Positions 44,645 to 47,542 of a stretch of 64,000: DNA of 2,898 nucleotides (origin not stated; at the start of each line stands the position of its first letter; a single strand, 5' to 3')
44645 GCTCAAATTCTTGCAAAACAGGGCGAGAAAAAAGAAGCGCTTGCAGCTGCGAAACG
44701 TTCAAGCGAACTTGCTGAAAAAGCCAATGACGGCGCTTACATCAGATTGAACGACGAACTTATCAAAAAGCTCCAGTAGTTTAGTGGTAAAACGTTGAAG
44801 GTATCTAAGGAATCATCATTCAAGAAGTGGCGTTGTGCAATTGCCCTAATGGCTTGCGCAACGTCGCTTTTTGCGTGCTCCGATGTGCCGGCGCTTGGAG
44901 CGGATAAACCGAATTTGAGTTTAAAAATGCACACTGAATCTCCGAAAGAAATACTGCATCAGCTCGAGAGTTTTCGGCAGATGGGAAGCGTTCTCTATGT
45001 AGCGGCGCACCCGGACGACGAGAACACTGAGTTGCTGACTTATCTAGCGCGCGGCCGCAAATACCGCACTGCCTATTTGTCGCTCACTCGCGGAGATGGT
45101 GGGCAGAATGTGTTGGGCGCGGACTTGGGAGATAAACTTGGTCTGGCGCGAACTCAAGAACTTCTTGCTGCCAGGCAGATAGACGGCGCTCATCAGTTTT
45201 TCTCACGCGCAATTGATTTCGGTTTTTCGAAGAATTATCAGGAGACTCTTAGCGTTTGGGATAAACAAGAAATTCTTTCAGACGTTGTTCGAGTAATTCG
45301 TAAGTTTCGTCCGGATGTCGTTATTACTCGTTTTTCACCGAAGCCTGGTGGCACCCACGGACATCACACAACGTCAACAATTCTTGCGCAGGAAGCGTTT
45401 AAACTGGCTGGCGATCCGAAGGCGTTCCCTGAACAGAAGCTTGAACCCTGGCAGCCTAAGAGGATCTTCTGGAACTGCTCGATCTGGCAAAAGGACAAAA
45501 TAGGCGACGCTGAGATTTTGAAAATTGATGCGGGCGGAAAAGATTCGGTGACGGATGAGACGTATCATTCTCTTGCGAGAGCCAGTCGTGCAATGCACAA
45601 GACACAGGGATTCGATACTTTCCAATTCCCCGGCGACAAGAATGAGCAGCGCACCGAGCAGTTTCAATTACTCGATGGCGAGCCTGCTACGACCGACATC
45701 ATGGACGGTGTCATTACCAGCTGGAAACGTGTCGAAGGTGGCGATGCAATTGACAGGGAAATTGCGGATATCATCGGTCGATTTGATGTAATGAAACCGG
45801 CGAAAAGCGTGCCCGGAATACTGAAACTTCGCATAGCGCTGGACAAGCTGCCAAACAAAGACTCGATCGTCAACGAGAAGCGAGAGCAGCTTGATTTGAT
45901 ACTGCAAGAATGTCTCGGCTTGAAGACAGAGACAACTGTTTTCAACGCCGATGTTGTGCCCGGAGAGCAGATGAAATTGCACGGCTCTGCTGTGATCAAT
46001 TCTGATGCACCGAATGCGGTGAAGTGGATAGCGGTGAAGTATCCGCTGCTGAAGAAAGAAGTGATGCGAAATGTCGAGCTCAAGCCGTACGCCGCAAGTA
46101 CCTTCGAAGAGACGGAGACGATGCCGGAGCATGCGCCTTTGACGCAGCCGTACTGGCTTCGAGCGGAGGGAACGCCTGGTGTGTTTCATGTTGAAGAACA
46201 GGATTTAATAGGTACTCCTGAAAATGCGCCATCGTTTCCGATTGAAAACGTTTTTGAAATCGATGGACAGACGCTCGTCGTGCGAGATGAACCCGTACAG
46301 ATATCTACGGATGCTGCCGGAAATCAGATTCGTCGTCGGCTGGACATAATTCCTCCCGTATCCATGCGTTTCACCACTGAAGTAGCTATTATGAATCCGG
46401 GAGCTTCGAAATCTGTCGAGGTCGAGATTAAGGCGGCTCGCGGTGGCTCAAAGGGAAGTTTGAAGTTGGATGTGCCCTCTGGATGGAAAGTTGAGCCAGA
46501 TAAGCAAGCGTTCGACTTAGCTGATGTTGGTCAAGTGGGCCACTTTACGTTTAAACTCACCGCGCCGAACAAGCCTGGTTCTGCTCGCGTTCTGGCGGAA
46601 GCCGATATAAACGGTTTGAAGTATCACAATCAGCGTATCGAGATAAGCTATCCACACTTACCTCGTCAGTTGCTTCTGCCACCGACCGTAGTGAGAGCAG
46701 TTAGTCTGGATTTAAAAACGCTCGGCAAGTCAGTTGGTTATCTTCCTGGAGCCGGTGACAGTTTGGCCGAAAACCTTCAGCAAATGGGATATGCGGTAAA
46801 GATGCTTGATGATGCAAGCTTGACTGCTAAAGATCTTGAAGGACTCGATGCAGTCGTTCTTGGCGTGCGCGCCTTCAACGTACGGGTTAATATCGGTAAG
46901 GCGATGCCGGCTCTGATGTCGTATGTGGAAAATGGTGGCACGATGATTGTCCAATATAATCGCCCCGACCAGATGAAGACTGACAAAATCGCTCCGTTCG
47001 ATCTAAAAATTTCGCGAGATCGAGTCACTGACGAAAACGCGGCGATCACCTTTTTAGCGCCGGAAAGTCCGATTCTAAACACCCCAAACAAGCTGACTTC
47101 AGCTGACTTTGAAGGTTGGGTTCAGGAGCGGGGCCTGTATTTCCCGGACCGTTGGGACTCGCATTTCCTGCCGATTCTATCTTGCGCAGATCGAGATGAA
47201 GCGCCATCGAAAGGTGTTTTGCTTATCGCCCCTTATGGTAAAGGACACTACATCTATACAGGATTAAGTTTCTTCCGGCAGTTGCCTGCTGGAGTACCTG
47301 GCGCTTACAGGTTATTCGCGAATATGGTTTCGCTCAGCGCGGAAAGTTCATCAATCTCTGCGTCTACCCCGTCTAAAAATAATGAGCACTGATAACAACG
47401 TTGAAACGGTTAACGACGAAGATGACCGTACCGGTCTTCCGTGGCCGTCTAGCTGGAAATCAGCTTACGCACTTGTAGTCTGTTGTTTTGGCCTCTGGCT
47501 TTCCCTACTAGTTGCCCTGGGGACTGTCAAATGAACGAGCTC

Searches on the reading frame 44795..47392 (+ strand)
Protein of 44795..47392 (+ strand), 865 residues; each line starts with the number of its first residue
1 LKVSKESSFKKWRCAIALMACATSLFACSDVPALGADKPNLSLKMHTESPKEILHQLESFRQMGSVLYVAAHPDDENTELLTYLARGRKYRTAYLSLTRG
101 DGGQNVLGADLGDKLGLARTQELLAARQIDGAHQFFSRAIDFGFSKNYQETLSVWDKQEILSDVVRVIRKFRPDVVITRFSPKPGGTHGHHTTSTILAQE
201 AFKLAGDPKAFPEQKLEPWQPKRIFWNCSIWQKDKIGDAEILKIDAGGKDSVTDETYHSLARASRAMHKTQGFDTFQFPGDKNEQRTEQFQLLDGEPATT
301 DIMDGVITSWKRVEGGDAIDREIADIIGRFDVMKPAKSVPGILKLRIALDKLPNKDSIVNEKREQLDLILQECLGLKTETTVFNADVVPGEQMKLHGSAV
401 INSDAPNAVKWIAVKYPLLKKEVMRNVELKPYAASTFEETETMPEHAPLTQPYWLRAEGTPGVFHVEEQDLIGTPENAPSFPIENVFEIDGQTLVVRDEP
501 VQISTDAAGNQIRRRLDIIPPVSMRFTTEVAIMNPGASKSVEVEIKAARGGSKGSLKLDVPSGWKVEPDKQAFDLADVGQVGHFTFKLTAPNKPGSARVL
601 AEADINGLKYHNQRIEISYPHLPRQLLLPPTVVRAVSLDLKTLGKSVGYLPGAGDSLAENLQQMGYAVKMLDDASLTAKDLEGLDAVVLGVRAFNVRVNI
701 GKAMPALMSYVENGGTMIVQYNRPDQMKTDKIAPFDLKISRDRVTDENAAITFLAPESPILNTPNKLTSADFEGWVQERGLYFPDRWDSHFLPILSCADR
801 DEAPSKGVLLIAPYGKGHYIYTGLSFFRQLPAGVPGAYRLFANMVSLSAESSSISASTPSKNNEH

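Call 7: search_protein_families(library=pfam, proteins=[window:44795-47392:+], max_evalue=0.01)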
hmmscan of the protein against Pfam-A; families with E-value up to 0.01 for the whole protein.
window:44795-47392:+ (865 aa): 2 families
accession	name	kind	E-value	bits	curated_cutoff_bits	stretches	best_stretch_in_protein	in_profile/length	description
PF02585.22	PIG-L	-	1.4e-15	58.4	28.2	1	67-200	1-127/129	GlcNAc-PI de-N-acetylase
PF10633.15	NPCBM_assoc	-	0.0036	17.9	24.4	0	550-593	20-63/78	NPCBM-associated, NEW3 domain of alpha-galactosidase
